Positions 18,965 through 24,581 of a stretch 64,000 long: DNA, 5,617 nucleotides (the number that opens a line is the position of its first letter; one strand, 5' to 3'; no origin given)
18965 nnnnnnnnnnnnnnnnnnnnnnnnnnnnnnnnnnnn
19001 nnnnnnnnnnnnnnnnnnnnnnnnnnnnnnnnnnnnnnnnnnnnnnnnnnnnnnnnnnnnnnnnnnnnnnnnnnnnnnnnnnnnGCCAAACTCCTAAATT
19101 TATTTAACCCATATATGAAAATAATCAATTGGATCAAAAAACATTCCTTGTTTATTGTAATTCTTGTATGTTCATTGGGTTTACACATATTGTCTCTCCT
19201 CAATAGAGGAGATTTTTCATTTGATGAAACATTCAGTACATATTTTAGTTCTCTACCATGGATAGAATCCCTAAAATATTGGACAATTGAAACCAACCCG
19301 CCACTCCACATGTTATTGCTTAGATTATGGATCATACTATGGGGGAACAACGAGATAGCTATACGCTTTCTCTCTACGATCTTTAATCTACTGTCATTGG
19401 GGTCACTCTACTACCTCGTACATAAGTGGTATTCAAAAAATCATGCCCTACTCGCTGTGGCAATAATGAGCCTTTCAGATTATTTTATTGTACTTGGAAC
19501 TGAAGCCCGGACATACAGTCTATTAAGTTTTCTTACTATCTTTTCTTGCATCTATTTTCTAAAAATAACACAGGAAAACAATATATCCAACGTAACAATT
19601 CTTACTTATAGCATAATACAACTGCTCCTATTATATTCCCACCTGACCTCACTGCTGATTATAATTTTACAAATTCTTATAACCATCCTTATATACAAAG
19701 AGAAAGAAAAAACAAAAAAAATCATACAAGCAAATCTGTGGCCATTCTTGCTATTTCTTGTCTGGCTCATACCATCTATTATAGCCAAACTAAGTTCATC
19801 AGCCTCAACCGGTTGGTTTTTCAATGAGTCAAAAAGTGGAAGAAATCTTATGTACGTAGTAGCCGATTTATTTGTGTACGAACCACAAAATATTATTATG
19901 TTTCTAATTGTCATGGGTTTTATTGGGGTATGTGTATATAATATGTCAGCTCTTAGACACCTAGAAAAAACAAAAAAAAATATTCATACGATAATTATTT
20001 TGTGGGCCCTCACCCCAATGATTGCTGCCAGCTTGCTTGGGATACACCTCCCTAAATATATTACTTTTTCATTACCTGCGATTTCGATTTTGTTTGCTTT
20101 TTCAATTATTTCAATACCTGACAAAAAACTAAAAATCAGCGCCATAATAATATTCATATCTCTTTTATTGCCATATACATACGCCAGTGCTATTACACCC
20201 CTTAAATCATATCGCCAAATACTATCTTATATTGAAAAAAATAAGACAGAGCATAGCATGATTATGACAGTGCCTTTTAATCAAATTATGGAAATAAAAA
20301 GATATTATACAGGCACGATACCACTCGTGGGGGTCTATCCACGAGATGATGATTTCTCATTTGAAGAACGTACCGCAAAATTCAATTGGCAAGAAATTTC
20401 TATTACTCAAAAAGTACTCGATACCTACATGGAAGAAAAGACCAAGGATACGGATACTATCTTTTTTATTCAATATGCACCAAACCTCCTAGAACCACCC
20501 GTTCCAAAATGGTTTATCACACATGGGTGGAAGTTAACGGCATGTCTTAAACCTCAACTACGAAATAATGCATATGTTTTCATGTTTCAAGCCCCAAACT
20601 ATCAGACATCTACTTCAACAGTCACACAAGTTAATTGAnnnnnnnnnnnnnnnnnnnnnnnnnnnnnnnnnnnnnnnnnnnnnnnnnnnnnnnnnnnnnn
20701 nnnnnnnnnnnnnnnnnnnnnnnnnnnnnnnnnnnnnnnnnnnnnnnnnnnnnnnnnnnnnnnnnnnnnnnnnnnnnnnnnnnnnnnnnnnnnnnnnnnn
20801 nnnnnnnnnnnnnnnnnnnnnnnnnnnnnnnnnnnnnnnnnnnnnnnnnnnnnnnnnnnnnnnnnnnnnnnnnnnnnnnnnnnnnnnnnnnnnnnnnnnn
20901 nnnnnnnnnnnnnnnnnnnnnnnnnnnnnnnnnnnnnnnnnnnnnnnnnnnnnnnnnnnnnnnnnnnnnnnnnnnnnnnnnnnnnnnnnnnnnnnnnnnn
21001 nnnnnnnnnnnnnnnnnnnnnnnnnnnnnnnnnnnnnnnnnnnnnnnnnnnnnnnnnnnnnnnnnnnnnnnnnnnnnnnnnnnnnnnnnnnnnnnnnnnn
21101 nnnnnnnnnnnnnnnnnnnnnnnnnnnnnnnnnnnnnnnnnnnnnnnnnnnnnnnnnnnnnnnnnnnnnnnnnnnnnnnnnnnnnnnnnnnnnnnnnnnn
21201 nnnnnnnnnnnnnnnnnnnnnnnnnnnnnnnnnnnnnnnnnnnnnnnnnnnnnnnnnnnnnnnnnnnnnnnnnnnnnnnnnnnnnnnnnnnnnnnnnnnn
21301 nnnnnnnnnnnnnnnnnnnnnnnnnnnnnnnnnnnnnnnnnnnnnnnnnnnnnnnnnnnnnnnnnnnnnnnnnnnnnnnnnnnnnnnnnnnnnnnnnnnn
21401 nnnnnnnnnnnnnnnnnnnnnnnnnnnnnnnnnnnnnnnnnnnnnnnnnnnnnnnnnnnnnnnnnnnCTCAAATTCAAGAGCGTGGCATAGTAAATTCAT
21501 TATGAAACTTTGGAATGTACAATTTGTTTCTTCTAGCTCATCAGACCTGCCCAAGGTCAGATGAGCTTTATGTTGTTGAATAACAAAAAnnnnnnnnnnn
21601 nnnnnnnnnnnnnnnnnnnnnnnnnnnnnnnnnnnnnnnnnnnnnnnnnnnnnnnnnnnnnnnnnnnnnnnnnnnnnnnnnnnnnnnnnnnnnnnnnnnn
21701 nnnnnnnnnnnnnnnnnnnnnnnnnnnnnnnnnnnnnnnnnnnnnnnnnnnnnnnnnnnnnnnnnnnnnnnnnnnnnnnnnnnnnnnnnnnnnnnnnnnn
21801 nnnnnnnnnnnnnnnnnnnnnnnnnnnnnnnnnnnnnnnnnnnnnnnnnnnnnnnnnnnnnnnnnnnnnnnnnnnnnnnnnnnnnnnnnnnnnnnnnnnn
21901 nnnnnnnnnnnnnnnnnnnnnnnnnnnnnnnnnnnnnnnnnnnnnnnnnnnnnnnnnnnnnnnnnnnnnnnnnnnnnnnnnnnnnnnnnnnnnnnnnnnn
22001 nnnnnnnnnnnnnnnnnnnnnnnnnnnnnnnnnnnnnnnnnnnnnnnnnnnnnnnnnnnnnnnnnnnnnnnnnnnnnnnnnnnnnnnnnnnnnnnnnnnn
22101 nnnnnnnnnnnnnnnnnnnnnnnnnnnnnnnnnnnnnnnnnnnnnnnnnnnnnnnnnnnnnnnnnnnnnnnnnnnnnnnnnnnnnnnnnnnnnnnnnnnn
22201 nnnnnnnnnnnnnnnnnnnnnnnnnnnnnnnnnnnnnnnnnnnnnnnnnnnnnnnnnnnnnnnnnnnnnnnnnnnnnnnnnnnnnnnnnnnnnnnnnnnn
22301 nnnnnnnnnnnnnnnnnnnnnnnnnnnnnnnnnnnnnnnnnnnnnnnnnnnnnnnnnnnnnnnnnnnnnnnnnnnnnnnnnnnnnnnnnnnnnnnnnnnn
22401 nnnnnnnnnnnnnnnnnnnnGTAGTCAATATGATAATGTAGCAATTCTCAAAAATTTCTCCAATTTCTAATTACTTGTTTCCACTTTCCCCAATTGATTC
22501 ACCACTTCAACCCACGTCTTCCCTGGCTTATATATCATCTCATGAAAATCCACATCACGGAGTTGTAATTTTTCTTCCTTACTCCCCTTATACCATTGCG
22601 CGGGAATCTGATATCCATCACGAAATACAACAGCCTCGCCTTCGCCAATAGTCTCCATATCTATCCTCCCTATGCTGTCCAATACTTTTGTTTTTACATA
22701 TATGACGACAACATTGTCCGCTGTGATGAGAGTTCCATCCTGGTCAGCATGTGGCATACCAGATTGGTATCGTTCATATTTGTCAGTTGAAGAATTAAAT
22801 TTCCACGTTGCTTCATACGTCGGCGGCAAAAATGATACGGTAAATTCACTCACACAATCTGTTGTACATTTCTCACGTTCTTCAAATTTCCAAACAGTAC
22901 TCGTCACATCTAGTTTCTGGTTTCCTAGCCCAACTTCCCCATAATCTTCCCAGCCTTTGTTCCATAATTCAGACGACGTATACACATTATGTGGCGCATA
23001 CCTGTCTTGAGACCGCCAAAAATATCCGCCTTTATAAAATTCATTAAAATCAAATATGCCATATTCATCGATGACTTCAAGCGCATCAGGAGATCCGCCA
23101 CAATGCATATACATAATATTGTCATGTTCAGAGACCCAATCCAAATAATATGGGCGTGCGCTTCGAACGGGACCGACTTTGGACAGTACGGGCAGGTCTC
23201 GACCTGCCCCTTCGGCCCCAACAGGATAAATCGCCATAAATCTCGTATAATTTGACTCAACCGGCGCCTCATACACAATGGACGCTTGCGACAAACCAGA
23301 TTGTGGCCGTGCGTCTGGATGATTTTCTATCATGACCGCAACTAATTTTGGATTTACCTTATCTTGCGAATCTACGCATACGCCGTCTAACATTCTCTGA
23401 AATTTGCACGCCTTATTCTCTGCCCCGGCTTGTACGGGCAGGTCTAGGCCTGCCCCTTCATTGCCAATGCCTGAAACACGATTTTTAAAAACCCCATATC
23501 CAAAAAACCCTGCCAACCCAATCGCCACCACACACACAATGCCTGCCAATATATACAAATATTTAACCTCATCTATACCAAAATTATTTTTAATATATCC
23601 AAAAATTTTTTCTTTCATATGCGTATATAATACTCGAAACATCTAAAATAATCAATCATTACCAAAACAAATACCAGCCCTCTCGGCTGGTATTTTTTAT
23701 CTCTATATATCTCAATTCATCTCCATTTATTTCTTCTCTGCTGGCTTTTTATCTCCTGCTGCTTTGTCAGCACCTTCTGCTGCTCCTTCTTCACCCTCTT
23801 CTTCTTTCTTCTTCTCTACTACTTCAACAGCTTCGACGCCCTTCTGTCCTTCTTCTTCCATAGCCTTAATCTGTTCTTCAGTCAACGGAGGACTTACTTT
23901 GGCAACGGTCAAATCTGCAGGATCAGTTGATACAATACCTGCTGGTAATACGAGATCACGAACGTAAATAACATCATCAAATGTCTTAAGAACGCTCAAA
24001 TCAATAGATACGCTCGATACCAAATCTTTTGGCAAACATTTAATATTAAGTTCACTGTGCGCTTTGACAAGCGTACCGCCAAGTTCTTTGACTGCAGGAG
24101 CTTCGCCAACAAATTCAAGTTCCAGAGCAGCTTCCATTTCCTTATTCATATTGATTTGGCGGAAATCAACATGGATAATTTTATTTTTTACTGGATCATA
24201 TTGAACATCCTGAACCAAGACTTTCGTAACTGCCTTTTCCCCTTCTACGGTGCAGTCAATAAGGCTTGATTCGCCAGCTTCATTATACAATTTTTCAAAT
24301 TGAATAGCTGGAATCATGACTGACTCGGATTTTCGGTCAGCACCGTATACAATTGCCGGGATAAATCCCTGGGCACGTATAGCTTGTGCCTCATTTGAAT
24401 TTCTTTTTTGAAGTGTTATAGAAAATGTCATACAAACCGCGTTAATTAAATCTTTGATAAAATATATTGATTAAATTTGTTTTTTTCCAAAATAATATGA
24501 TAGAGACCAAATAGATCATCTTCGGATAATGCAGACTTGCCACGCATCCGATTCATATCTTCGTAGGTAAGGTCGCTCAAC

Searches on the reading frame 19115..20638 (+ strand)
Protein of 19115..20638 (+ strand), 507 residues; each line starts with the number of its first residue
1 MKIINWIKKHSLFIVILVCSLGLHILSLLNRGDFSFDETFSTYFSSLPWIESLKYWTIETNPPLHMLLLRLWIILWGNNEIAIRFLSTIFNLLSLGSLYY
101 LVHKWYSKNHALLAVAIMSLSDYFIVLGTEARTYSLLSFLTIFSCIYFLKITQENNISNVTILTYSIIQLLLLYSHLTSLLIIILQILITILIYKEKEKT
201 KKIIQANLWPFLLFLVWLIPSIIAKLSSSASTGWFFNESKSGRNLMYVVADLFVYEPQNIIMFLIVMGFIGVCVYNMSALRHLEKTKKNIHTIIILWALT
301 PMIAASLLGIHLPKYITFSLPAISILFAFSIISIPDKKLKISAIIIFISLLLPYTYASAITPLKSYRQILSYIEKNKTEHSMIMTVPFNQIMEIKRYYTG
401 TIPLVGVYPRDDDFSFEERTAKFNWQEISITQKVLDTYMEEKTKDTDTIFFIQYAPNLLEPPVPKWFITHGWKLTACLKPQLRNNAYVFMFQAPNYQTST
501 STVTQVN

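Call 22: search_protein_families(library=pfam, max_evalue=0.00001, proteins=[window:19115-20638:+])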
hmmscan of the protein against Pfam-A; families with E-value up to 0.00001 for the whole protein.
window:19115-20638:+ (507 aa): 1 family
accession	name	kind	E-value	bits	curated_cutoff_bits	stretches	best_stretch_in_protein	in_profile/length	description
PF13231.12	PMT_2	-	2e-10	41.5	26.1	1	61-217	2-153/160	Dolichyl-phosphate-mannose-protein mannosyltransferase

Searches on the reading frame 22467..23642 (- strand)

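Call 23: search_protein_families(library=pfam, max_evalue=0.00001, proteins=[window:22467-23642:-])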
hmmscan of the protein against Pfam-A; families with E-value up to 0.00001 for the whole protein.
window:22467-23642:- (391 aa): 2 families
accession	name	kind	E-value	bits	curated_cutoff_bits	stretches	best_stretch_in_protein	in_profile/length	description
PF11258.13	DUF3048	-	9.8e-42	143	25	1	92-231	8-142/148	Protein of unknown function (DUF3048) N-terminal domain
PF17479.7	DUF3048_C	-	9.5e-23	81.2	25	1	275-378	9-114/114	Protein of unknown function (DUF3048) C-terminal domain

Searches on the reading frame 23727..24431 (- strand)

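Call 23: search_protein_families(library=pfam, max_evalue=0.00001, proteins=[window:23727-24431:-])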
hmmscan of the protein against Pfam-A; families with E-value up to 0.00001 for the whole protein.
window:23727-24431:- (234 aa): 2 families
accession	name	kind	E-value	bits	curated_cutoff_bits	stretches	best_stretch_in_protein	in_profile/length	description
PF01386.24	Ribosomal_L25p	-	9.3e-22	77.7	23.6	1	6-90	2-82/82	Ribosomal L25p family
PF14693.11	Ribosomal_TL5_C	-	1.7e-16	60.8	27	1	99-182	2-83/84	Ribosomal protein TL5, C-terminal domain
